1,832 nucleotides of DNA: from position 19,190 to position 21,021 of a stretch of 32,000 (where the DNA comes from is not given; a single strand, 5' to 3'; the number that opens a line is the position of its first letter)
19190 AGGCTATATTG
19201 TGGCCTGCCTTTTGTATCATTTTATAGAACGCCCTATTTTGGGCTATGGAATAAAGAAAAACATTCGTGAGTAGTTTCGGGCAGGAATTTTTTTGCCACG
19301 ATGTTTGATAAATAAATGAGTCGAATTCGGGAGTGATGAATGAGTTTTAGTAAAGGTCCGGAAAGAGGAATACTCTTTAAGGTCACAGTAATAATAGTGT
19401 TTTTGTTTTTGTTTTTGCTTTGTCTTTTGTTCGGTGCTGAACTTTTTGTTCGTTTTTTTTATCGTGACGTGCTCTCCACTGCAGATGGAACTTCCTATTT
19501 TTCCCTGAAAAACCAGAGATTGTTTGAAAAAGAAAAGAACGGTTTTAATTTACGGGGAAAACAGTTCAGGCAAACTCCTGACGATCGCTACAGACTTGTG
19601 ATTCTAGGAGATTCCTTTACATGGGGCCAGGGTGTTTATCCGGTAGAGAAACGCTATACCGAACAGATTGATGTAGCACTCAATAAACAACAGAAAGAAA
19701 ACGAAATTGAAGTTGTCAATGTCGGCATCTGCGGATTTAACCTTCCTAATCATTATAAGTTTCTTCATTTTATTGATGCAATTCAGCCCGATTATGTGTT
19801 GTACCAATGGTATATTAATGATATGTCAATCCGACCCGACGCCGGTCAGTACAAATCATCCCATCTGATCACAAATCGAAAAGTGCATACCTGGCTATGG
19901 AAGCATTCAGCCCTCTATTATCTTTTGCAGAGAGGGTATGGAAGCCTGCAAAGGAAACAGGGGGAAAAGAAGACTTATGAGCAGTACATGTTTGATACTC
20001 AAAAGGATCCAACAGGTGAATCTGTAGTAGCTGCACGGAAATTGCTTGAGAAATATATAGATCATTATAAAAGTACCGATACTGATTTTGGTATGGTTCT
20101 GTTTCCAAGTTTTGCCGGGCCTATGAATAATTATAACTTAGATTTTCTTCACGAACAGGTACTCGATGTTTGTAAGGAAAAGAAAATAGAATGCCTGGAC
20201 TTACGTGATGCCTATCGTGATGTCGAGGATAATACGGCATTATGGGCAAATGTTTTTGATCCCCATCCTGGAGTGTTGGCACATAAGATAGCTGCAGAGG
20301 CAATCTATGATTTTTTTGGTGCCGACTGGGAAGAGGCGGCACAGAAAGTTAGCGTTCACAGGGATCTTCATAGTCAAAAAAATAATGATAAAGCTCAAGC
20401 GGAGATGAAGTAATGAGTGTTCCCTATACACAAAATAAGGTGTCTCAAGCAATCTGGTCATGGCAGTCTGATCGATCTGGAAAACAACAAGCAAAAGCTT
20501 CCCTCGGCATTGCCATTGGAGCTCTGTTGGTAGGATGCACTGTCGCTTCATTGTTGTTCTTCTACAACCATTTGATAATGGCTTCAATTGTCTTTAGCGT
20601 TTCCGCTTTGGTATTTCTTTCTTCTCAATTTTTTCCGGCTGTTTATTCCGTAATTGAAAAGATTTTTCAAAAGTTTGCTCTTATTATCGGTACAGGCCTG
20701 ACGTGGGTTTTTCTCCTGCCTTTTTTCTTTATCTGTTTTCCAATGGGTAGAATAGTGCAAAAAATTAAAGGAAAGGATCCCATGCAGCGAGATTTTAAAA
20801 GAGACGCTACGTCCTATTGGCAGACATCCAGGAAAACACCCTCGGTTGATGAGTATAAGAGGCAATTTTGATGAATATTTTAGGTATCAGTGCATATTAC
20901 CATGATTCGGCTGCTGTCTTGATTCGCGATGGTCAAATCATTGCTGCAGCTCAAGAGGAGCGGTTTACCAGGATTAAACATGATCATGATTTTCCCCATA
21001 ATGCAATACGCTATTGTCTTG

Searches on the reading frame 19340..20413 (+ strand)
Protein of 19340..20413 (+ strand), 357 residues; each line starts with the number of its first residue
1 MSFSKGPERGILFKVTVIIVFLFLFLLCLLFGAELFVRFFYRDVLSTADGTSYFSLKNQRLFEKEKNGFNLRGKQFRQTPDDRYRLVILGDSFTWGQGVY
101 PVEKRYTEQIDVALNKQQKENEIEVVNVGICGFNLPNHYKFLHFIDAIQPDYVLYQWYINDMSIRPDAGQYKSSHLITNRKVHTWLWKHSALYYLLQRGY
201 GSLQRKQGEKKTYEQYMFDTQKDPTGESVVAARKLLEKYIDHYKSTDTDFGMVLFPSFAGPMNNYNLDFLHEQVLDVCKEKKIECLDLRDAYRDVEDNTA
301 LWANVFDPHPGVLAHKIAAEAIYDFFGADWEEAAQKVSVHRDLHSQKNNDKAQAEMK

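Call 18: search_protein_families(library=pfam, proteins=[window:19340-20413:+], max_evalue=0.01)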
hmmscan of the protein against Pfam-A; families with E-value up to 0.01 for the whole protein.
window:19340-20413:+ (357 aa): 2 families
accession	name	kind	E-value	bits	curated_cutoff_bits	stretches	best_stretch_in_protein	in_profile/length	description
PF13472.12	Lipase_GDSL_2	-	1.1e-08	36.2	32.9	1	88-316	1-177/178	GDSL-like Lipase/Acylhydrolase family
PF00657.28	Lipase_GDSL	-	0.00088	19.9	23.6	0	86-164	1-91/208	GDSL-like Lipase/Acylhydrolase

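Call 54: search_protein_families(library=ncbifam, proteins=[window:19340-20413:+], max_evalue=0.01)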
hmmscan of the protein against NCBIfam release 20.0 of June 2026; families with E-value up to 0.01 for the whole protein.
window:19340-20413:+ (357 aa): 1 family
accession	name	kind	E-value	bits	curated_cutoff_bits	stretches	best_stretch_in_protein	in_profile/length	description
NF047474.1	GDSL_LA_2486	hypoth_equivalog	2.4e-07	30.3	300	1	80-323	83-322/326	LA_2486 family SGNH/GDSL-type esterase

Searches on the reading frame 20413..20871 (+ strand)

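Call 18: search_protein_families(library=pfam, proteins=[window:20413-20871:+], max_evalue=0.01)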
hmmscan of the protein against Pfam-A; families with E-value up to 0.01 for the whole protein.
window:20413-20871:+ (152 aa): 0 families

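Call 54: search_protein_families(library=ncbifam, proteins=[window:20413-20871:+], max_evalue=0.01)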
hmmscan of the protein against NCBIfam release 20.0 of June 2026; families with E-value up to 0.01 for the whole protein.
window:20413-20871:+ (152 aa): 1 family
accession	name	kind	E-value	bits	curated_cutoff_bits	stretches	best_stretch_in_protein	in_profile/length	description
TIGR00893.1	2A0114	subfamily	0.00043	19.3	395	1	2-99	258-354/399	D-galactonate transporter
